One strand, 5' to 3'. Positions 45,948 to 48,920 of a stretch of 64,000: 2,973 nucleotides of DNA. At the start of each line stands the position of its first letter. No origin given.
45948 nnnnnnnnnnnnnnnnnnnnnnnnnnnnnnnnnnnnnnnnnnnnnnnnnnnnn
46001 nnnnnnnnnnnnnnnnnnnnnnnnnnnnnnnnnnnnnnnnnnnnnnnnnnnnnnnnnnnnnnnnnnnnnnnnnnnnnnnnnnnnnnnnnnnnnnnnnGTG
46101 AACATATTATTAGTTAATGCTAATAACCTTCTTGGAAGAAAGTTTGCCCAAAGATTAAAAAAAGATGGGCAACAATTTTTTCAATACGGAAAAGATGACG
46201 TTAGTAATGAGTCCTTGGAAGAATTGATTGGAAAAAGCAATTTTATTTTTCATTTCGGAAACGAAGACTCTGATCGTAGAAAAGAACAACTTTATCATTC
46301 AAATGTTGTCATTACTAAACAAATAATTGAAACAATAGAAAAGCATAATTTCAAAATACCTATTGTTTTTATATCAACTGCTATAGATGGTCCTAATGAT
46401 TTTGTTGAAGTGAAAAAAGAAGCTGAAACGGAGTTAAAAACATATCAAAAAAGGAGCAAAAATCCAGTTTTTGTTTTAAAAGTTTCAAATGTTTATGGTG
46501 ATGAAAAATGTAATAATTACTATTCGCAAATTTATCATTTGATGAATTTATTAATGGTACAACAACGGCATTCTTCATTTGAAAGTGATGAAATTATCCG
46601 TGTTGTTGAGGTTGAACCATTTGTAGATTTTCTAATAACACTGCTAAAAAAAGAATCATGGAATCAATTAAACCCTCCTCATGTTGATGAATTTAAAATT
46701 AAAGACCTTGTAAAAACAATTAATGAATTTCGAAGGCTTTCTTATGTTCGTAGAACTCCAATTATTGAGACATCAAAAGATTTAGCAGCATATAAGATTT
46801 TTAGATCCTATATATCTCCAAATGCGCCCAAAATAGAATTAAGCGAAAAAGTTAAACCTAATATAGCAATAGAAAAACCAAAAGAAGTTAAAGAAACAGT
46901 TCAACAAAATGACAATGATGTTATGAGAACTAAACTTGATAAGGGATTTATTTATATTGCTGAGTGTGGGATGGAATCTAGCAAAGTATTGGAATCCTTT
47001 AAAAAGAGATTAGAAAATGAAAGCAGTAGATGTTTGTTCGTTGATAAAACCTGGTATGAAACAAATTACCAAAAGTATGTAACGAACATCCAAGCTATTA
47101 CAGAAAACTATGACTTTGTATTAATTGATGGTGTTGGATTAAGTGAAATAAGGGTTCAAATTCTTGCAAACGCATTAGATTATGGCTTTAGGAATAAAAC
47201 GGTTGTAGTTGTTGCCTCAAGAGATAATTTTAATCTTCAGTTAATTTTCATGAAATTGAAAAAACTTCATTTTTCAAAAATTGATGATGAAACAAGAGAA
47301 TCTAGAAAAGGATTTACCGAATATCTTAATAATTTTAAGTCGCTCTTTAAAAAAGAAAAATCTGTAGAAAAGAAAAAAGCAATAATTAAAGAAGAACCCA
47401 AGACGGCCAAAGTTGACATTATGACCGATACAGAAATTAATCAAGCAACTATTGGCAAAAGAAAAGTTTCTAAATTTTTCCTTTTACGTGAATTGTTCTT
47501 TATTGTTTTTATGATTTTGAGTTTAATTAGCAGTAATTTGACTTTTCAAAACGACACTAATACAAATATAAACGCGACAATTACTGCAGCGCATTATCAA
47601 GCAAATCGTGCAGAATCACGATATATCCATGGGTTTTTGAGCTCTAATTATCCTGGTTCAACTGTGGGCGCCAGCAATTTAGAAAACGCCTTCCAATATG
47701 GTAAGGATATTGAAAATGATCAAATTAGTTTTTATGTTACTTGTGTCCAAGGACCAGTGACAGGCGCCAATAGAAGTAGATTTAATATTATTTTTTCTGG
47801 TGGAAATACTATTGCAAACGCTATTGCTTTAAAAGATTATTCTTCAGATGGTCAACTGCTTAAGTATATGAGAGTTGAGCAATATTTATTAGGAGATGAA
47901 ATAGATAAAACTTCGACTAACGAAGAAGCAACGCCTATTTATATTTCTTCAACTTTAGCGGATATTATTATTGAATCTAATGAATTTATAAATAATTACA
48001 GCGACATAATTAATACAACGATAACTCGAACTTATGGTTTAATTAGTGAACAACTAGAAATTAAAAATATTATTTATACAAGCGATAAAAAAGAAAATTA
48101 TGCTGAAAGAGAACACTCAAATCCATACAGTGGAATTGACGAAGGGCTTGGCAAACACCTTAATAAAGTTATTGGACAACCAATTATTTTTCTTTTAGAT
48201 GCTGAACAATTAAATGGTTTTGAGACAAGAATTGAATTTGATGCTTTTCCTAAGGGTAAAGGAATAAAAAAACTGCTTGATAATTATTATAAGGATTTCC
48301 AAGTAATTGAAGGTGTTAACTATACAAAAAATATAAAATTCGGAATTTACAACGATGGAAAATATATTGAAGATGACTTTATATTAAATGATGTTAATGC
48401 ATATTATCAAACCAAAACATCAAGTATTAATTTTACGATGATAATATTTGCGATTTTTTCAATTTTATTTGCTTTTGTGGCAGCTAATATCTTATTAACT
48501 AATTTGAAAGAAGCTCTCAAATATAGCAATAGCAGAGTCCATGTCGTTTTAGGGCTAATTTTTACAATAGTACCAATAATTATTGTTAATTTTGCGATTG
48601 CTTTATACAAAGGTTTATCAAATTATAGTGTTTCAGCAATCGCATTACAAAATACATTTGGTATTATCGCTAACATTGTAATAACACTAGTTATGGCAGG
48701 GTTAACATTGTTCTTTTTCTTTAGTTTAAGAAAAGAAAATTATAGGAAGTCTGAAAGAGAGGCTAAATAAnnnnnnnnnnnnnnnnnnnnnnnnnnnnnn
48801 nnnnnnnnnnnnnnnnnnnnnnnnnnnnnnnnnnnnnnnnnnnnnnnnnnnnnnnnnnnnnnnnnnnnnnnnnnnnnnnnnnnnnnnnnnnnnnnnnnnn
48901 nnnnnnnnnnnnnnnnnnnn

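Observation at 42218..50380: Glycan-assembly cluster without a recognisable flippase, polymerase or complete sugar-nucleotide pathway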

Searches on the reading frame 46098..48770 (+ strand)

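Call 4: search_protein_families(library=pfam, proteins=[window:46098-48770:+], max_evalue=0.01)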
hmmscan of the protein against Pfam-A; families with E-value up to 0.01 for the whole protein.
window:46098-48770:+ (890 aa): 3 families
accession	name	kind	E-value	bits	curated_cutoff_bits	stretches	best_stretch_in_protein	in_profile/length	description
PF07993.18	NAD_binding_4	-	9.7e-05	22.1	20.1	0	36-96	78-139/258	Male sterility protein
PF01370.27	Epimerase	-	0.001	19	20.9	1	36-115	51-135/240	NAD dependent epimerase/dehydratase family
PF16035.10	Chalcone_2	-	0.0097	16.2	27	0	398-462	115-184/203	Chalcone isomerase like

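Call 5: search_protein_families(library=ncbifam, proteins=[window:46098-48770:+], max_evalue=0.01)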
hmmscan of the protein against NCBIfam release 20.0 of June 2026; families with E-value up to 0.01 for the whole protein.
window:46098-48770:+ (890 aa): 1 family
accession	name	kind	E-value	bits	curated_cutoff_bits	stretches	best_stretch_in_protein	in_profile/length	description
NF047837.1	UDPAcbARedWbcJ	equivalog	2.3e-17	62.9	500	1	1-243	1-246/372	UDP-2-acetamido-2,6-beta-L-arabino-hexul-4-ose reductase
